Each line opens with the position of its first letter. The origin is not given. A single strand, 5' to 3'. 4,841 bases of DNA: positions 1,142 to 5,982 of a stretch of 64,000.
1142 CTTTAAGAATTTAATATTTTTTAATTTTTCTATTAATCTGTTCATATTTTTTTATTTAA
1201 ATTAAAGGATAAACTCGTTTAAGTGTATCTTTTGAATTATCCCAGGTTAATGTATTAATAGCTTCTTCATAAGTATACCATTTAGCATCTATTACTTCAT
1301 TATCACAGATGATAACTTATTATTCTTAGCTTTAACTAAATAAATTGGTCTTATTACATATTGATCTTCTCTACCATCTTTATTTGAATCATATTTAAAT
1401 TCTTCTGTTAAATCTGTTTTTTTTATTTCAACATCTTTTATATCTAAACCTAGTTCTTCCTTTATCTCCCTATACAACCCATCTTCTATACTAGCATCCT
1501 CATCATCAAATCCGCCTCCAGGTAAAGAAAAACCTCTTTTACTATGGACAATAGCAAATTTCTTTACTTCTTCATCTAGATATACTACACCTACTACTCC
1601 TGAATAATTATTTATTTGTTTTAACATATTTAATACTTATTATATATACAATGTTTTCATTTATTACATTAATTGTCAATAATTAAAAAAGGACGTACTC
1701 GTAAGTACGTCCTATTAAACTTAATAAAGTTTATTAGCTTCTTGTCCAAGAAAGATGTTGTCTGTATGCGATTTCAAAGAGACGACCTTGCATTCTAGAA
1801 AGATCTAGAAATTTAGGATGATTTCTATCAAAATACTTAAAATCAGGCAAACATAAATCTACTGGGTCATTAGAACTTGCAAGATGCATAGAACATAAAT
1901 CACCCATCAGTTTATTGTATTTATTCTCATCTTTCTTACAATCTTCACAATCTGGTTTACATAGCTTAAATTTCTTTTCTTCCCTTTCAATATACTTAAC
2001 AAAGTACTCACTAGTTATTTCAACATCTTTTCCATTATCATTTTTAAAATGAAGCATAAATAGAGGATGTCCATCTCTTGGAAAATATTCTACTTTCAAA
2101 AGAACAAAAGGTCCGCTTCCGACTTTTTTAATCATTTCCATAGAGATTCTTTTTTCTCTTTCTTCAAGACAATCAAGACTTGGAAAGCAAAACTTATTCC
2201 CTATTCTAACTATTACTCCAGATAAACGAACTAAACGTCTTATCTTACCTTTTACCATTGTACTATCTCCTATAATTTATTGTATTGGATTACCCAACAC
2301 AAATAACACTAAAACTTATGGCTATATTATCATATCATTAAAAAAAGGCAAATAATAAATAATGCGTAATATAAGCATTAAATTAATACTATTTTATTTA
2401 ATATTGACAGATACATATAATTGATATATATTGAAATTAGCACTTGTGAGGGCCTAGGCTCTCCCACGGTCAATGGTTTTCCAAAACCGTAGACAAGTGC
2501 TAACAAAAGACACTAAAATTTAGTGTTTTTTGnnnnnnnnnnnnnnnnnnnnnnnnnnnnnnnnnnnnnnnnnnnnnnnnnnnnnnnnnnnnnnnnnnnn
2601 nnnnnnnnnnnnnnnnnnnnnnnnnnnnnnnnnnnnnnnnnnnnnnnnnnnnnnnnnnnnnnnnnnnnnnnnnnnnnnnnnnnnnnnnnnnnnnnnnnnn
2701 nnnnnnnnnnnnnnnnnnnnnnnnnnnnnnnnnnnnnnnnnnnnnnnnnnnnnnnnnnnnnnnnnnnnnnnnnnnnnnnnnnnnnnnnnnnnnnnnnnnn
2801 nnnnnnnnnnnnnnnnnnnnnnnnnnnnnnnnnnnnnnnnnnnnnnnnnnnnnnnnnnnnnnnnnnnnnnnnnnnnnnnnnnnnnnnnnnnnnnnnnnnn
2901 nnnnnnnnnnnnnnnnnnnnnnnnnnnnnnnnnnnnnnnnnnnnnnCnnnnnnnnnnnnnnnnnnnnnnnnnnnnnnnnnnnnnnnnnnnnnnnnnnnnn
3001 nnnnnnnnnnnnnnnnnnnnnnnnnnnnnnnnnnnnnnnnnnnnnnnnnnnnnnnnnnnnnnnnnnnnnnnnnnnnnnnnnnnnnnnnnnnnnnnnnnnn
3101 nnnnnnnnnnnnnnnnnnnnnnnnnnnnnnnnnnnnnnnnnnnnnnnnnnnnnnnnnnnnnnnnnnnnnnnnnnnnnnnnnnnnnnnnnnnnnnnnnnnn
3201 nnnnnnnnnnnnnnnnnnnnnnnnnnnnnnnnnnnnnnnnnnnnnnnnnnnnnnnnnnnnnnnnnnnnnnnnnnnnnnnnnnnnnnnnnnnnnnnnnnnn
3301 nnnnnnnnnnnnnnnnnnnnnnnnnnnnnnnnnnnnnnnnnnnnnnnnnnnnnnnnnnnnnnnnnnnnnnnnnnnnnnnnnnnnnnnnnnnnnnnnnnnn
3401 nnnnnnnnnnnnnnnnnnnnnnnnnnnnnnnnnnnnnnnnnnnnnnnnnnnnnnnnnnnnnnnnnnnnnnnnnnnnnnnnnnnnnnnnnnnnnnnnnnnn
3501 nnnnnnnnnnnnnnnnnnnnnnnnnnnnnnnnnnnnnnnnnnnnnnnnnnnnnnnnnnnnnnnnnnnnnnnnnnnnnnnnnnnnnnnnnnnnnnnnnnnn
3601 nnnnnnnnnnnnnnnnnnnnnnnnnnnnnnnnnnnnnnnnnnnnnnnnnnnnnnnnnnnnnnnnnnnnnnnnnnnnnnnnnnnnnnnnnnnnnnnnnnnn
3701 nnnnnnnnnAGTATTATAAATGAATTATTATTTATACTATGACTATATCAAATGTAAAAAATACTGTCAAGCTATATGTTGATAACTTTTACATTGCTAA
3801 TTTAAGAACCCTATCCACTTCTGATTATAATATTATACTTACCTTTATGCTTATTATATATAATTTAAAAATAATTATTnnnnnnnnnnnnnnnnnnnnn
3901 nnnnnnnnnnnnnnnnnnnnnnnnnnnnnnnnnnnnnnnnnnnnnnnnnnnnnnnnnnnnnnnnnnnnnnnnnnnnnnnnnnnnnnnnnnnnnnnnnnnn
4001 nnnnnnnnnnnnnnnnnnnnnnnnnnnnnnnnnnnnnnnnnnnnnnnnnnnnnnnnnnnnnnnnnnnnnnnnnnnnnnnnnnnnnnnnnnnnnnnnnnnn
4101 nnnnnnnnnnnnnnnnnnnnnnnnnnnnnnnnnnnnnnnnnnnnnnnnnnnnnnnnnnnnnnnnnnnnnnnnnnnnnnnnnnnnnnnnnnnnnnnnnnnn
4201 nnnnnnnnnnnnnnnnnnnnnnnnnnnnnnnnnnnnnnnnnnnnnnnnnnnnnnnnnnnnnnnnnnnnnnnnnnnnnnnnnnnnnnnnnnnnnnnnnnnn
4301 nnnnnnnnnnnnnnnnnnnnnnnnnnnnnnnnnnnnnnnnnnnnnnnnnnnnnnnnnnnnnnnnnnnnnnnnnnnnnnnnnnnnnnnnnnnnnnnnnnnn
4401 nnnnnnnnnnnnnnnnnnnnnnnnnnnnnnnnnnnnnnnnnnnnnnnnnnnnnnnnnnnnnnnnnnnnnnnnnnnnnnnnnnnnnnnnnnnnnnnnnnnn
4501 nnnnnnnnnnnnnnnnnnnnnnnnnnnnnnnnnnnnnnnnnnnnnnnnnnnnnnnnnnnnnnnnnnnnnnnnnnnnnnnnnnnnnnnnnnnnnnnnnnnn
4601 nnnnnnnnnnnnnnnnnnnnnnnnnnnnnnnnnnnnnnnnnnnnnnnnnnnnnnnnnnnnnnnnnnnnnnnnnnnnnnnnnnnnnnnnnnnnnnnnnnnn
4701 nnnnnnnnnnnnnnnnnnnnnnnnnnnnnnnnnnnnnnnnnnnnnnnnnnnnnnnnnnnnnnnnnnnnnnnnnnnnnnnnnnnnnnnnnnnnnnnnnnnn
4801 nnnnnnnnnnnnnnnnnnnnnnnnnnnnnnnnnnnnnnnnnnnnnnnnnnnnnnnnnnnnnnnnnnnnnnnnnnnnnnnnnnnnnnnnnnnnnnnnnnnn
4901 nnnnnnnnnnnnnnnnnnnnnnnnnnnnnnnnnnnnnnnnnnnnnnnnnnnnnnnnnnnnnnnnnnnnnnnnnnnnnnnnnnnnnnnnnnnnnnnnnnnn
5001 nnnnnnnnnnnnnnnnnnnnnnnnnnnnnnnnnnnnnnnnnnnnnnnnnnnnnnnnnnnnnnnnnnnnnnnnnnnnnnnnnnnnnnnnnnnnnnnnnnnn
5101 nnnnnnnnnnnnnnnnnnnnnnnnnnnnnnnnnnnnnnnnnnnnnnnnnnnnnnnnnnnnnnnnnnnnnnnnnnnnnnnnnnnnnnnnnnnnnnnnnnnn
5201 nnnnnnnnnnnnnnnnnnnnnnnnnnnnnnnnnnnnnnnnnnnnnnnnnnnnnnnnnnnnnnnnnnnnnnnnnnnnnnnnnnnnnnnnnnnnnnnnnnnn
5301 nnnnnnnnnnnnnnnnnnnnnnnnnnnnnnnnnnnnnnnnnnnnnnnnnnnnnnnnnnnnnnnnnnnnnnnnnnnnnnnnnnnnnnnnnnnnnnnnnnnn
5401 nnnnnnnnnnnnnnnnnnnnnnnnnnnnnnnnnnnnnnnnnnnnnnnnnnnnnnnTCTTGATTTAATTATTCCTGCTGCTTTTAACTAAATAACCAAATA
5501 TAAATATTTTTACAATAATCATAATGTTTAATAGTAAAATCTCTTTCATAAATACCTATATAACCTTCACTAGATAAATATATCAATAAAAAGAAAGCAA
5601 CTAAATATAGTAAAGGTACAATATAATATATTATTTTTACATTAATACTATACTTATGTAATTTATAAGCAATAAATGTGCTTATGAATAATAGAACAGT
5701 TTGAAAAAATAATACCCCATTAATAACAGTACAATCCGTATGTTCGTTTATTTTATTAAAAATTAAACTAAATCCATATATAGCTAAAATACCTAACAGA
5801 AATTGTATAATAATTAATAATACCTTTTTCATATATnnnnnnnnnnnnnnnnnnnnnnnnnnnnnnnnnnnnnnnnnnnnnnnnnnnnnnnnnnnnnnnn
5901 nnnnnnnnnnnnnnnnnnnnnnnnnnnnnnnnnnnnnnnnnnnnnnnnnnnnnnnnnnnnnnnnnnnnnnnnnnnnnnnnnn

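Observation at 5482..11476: Type III R-M operon extended by a Cas4/RecB-like Fe-S nuclease and a small membrane protein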

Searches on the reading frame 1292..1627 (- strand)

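Call 69: search_protein_families(library=pfam, proteins=[window:1292-1627:-], max_evalue=0.01)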
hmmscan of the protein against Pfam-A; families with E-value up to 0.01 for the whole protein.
window:1292-1627:- (111 aa): 2 families
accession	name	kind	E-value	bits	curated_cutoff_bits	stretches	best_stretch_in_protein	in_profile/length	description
PF00293.34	NUDIX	-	1e-09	38.9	21.1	1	11-89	5-86/134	NUDIX domain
PF22327.2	Nudt16-like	-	4.6e-07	30.4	27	1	34-80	36-82/161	U8 snoRNA-decapping enzyme-like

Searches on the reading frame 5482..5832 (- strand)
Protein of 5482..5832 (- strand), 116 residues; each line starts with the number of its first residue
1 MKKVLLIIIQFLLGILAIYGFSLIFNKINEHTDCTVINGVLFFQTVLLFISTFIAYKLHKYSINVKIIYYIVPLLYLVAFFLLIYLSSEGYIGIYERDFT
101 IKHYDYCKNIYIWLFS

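Call 4: search_protein_families(library=pfam, proteins=[window:5482-5832:-], max_evalue=0.01)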
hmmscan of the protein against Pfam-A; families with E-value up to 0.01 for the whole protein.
window:5482-5832:- (116 aa): 0 families

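Call 12: search_protein_families(library=ncbifam, proteins=[window:5482-5832:-], max_evalue=0.01)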
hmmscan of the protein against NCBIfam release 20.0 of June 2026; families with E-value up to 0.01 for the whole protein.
window:5482-5832:- (116 aa): 0 families

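Call 13: search_protein_families(library=padloc, proteins=[window:5482-5832:-], max_evalue=0.01)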
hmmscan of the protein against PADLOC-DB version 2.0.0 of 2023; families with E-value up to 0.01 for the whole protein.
window:5482-5832:- (116 aa): 0 families

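Call 59: search_protein_representatives(protein=window:5482-5832:-)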
Query: 116 residues. Proteins with E-value up to 0.001 (for the whole library): 2; up to 1e-10: 1; up to 1e-30: 1. The best 2 are listed.
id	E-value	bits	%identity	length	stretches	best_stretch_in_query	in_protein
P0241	2.0e-65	234.7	99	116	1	1-116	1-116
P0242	1.1e-05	42.2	37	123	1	3-101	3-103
